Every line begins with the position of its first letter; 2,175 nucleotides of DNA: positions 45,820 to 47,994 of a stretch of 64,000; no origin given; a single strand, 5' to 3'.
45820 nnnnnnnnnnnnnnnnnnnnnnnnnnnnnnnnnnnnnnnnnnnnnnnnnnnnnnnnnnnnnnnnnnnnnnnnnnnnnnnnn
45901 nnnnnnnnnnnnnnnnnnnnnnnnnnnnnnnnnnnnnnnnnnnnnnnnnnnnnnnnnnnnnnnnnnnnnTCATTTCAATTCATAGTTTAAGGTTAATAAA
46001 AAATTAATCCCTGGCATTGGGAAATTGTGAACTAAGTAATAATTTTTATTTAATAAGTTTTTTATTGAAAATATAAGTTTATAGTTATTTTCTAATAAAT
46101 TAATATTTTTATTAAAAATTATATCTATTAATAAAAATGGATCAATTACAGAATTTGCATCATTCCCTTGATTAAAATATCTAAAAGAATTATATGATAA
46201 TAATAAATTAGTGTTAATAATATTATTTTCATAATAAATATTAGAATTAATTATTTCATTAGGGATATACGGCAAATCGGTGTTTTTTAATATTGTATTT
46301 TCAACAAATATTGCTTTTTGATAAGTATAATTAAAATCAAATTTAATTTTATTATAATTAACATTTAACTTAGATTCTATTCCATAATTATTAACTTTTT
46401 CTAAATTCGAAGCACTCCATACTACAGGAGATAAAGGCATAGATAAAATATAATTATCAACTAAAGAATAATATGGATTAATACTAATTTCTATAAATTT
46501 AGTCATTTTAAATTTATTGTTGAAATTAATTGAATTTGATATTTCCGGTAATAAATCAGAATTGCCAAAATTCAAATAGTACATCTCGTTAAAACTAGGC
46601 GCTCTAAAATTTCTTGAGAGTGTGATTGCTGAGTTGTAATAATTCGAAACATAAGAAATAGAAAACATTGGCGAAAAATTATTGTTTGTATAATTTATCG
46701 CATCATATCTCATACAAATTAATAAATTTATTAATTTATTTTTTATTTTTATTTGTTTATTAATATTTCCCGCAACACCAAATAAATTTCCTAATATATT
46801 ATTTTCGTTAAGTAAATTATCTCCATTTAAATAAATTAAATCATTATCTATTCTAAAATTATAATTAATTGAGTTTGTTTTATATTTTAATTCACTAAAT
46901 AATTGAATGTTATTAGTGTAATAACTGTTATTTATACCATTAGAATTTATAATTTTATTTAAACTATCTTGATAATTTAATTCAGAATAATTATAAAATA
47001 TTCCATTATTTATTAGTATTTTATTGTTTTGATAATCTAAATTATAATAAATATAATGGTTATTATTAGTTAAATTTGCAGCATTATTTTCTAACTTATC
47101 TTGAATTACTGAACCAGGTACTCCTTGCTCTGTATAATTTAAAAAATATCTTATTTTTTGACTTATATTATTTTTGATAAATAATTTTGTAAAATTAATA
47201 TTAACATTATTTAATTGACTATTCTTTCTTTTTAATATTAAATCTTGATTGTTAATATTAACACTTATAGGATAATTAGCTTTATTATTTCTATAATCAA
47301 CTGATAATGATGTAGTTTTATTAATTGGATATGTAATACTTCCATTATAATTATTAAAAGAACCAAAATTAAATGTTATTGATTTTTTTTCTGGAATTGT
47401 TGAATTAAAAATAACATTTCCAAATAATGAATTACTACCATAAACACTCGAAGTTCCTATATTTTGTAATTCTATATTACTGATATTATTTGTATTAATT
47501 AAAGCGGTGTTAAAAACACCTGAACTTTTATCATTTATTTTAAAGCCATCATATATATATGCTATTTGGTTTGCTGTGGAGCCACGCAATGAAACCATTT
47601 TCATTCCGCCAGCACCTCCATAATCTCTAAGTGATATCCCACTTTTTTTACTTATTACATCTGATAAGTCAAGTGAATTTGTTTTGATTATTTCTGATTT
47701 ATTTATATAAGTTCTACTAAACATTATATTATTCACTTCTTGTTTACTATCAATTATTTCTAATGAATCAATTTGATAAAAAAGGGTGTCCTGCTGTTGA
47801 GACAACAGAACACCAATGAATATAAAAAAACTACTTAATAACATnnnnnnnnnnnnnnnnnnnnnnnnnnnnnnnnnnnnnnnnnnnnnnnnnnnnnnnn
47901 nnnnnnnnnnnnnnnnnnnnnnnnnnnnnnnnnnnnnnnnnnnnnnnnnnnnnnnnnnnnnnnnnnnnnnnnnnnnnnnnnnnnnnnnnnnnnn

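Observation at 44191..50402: Cobalamin riboswitch controlling an operon with a T9SS-CTD repeat protein, a BtuB-sized TonB receptor and two small secreted proteins: an atypical B12-capture locus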

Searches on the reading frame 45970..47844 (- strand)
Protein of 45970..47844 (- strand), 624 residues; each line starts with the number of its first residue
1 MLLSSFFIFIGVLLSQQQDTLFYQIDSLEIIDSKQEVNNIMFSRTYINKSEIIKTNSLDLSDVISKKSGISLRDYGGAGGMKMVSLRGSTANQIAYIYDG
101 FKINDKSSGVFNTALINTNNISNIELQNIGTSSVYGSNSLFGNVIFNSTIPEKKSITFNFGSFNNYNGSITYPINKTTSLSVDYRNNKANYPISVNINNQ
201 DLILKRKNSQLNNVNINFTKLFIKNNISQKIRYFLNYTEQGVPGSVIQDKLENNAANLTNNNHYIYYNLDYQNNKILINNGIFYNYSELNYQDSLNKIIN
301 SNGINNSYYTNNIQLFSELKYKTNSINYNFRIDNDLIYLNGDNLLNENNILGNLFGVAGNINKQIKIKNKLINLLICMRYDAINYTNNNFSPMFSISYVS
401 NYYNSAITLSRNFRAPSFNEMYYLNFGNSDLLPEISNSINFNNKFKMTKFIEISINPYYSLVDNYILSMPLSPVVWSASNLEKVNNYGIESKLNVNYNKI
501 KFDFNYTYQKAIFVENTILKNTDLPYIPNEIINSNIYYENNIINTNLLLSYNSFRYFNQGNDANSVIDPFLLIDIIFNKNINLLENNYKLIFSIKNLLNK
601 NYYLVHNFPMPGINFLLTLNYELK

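Call 5: search_protein_families(library=pfam, proteins=[window:45970-47844:-], max_evalue=0.1)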
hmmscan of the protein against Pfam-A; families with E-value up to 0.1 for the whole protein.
window:45970-47844:- (624 aa): 2 families
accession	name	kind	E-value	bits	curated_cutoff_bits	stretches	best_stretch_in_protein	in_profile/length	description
PF00593.30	TonB_dep_Rec_b-barrel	-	3.2e-19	70.6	27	1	249-597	49-436/436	TonB dependent receptor-like, beta-barrel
PF07715.20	Plug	-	9.5e-14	52.3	23.9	1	39-142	4-106/107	TonB-dependent Receptor Plug Domain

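Call 6: search_protein_families(library=ncbifam, proteins=[window:45970-47844:-], max_evalue=0.1)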
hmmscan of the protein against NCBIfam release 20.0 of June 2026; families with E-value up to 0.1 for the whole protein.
window:45970-47844:- (624 aa): 3 families
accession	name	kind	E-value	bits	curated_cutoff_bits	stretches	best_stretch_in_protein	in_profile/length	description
TIGR01779.1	TonB-B12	equivalog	4.8e-25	88.2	599.7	2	410-622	408-613/614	TonB-dependent vitamin B12 receptor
NF007926.1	PRK10641.1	equivalog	2.2e-11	43.1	836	1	34-621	38-615/617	TonB-dependent vitamin B12 receptor BtuB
NF038079.1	TonB_sider_MxcH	equivalog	2.5e-08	32.4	925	1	51-200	142-298/792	TonB-dependent siderophore myxochelin receptor MxcH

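Call 86: search_solved_structures(query=window:45970-47844:-, max_evalue=0.001, show_alignments=0)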
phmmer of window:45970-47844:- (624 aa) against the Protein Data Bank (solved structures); distinct sequences matched with E-value up to 0.001: 10.
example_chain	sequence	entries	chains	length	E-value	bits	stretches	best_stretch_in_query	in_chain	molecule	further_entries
8blw_A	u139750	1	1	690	3e-37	131.8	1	17-619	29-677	Vitamin B12 transporter BtuB1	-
8bmx_C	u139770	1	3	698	3.9e-19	72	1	406-618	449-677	Putative TonB-linked outer membrane receptor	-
8p97_A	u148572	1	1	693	5.7e-17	64.9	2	357-617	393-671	TonB-dependent receptor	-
8p98_A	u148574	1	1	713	7.3e-17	64.5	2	357-617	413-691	Vitamin B12 transporter BtuB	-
3rgm_A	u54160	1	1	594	7.6e-08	34.7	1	37-179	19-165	Vitamin B12 transporter BtuB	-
1nqf_A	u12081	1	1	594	8.3e-08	34.6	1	37-179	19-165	Vitamin B12 receptor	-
1nqe_A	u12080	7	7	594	8.8e-08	34.5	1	37-179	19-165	Vitamin B12 receptor | Vitamin B12 transporter btuB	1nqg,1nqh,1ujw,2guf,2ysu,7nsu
3rgn_A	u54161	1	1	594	9.2e-08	34.5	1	37-179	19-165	Vitamin B12 transporter BtuB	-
3m8b_A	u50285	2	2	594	1e-07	34.3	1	38-179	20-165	Vitamin B12 transporter btuB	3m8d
2gsk_A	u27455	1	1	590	1.1e-07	34.2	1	37-179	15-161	Vitamin B12 transporter btuB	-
